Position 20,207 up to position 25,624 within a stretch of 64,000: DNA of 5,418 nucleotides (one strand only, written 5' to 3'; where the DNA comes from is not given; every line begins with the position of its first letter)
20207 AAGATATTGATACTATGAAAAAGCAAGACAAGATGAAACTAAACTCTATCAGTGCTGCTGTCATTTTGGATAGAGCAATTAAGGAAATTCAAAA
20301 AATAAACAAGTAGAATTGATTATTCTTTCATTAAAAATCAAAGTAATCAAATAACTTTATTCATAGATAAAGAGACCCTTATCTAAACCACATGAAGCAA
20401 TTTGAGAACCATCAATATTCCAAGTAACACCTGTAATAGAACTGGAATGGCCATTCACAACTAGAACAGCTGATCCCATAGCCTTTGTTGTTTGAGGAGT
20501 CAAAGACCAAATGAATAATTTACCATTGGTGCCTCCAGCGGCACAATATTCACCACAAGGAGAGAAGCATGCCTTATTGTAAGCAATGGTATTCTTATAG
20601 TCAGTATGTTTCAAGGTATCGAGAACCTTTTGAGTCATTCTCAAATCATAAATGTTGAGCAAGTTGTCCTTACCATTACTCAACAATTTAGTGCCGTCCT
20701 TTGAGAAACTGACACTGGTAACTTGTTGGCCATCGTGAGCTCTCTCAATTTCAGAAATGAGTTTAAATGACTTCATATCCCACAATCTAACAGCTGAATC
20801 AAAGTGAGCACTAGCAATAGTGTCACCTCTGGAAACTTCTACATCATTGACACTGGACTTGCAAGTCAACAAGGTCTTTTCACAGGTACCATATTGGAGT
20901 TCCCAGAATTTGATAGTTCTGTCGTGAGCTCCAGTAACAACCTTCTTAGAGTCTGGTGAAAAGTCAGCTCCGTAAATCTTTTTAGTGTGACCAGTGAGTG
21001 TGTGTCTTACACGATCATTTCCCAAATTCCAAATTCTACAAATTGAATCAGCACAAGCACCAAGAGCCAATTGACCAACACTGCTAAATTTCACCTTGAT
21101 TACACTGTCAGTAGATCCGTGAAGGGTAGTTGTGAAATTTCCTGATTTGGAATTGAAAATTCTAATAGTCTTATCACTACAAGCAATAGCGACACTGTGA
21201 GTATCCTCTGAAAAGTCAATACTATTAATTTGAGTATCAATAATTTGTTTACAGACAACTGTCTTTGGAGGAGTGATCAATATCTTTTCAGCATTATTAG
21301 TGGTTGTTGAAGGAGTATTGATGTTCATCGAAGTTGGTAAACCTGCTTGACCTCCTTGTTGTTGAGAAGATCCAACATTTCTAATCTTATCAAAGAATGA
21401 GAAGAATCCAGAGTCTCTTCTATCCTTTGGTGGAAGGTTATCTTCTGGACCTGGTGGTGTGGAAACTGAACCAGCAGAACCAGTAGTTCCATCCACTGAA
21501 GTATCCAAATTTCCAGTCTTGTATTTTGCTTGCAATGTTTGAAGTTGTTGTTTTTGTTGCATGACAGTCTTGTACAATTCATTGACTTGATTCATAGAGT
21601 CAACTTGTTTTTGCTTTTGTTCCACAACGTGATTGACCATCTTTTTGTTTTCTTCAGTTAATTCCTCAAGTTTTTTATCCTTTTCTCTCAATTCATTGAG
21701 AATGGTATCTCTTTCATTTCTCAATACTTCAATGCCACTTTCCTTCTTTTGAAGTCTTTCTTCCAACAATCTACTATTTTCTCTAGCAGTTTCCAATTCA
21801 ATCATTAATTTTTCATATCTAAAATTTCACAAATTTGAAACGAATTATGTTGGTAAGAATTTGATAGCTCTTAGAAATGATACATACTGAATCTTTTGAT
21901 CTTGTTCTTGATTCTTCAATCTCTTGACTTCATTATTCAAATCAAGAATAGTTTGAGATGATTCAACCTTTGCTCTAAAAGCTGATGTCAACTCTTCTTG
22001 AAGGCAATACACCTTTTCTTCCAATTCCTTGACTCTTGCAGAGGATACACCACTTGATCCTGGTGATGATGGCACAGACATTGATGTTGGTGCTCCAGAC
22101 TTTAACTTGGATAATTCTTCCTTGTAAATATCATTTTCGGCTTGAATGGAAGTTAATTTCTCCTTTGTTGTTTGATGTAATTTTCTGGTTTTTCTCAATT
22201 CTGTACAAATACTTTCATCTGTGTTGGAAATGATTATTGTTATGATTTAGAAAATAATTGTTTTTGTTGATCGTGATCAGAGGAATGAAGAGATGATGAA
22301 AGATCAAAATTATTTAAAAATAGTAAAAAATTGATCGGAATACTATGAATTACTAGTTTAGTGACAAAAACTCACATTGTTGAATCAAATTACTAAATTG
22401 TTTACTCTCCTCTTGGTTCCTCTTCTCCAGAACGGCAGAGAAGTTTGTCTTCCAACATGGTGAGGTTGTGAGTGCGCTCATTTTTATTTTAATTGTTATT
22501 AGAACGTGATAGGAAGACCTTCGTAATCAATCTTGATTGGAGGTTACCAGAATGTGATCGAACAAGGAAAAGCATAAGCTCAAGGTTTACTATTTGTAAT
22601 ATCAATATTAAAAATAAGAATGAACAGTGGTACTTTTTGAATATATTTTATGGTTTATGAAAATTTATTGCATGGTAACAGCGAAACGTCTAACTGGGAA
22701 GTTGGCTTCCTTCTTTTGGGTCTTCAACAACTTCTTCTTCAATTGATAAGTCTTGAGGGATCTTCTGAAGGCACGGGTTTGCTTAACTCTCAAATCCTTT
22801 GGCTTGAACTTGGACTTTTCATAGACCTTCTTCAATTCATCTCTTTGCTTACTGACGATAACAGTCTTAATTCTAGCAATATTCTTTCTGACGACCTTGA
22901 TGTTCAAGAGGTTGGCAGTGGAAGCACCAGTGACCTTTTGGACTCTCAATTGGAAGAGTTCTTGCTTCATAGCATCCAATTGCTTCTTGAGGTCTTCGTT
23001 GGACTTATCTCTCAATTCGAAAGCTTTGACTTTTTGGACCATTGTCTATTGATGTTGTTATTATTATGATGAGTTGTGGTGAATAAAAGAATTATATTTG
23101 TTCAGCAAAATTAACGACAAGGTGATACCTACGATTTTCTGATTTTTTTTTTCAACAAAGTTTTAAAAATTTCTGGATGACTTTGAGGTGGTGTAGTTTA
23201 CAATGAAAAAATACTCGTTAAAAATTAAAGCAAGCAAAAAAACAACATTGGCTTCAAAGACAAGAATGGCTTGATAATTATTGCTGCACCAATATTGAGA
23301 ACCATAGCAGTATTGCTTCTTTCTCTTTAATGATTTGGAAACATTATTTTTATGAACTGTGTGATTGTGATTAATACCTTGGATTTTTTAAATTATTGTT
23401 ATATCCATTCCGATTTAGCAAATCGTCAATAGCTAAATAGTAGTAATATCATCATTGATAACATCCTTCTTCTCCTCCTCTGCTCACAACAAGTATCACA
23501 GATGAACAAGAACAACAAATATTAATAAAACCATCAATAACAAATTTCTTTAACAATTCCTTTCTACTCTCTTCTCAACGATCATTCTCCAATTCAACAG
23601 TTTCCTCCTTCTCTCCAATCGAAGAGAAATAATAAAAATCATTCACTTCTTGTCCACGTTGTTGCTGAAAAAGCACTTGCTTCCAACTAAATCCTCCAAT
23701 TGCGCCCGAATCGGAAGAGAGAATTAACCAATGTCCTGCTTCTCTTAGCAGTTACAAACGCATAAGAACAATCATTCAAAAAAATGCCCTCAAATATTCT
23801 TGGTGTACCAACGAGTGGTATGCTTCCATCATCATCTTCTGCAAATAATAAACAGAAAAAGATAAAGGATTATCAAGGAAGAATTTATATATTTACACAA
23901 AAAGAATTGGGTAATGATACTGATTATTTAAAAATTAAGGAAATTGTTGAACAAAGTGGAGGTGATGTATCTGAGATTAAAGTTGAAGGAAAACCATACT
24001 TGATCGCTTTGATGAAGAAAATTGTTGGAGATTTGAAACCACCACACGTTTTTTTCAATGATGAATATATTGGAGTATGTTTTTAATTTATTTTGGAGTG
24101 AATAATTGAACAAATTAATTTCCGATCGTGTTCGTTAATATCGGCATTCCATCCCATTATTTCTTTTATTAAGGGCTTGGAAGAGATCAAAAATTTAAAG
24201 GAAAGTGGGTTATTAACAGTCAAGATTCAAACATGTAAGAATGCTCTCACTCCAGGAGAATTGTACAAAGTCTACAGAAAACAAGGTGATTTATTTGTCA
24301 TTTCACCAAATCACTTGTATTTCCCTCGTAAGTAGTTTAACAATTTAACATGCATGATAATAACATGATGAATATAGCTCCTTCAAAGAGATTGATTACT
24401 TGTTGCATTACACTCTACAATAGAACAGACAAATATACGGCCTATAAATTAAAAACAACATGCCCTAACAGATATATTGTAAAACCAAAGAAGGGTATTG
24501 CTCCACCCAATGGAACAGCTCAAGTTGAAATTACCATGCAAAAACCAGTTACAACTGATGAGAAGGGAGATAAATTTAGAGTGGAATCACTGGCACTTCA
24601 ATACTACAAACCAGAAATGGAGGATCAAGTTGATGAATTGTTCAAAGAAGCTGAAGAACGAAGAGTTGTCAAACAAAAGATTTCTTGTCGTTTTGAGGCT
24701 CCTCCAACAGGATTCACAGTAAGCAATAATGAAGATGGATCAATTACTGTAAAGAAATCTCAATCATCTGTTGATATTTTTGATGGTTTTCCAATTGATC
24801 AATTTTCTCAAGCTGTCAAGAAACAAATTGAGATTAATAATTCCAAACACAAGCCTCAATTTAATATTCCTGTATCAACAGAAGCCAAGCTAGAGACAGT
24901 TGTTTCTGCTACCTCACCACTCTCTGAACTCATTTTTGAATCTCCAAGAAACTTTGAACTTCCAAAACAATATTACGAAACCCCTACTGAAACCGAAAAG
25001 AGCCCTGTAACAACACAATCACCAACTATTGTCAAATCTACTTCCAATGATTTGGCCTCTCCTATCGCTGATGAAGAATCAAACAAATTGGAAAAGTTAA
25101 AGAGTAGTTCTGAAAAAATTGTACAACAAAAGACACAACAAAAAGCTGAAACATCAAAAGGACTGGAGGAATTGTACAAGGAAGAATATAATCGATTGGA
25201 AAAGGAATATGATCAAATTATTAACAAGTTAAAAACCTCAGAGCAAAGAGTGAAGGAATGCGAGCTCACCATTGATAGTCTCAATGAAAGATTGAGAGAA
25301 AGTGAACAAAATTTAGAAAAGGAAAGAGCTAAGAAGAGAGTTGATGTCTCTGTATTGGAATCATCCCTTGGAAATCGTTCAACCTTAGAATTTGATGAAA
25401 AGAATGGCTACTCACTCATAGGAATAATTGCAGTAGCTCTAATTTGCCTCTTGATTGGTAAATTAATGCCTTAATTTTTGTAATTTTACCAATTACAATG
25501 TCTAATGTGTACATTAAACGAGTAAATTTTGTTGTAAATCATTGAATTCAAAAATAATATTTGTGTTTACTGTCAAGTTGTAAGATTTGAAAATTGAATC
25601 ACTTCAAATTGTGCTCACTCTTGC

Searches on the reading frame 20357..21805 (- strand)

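Call 20: search_protein_families(library=pfam, proteins=[window:20357-21805:-], max_evalue=0.001)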
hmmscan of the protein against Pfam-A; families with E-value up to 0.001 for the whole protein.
window:20357-21805:- (482 aa): 38 families (the best 25 are shown)
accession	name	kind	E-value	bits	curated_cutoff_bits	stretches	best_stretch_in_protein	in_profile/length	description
PF25173.1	Beta-prop_WDR3_1st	-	5.8e-43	147.2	154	3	189-344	28-184/184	WDR3 first beta-propeller domain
PF00400.38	WD40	-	4.9e-40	134.7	27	3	267-301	4-38/39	WD domain, G-beta repeat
PF24814.1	WD40_Prp19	-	8.8e-39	133.7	320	1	192-475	8-281/281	Prp19 WD40 domain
PF25174.1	Beta-prop_THOC3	-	1.4e-37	129.6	305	1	195-353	93-251/272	THOC3 beta-propeller domain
PF24817.1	WD40_WDHD1_1st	-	4.4e-31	108.6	109.9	2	269-472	81-283/291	WDHD1 first WD40 domain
PF25175.1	Beta-prop_WDR5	-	5e-30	105.2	250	1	193-436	13-254/296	WDR5 beta-propeller domain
PF24807.1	WD40_CDC20-Fz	-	1.7e-29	103.5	200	2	190-386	93-292/292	CDC20/Fizzy WD40 domain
PF25172.1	Beta-prop_WDR3_2nd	-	1.5e-28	100.3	140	3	268-387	169-287/293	WDR3 second beta-propeller domain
PF23414.1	Beta-prop_EML_2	-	2.7e-27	96.3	90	2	181-311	30-161/266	Echinoderm microtubule-associated protein second beta-propeller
PF24805.1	EIF3I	-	3e-22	79.6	200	2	227-329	5-106/324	EIF3I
PF24782.2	WD40_MABP1-WDR62_2nd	-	1.2e-20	74.2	290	2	191-303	226-341/341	MABP1/WDR62 second WD40 domain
PF24796.1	WDR55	-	1.2e-18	67.7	200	3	235-358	10-138/296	WDR55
PF25171.1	Beta-prop_WDR36-Utp21_1st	-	4.3e-18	66.1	80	2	187-301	147-263/266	WDR36/Utp21 first beta-propeller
PF25168.1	Beta-prop_WDR36-Utp21_2nd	-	1e-17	64.9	84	1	271-422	154-297/335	WDR36/Utp21 second beta-propeller domain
PF25391.1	WD40_Gbeta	-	3.3e-17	62.9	150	1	214-392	121-303/340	G protein beta WD-40 repeat protein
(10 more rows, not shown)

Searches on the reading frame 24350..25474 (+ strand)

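Call 20: search_protein_families(library=pfam, proteins=[window:24350-25474:+], max_evalue=0.001)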
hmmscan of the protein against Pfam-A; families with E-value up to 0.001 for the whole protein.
window:24350-25474:+ (374 aa): 1 family
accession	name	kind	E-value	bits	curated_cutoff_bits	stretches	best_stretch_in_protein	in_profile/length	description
PF00635.32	Motile_Sperm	-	8.2e-17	61.5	25.9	1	14-101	15-107/109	MSP (Major sperm protein) domain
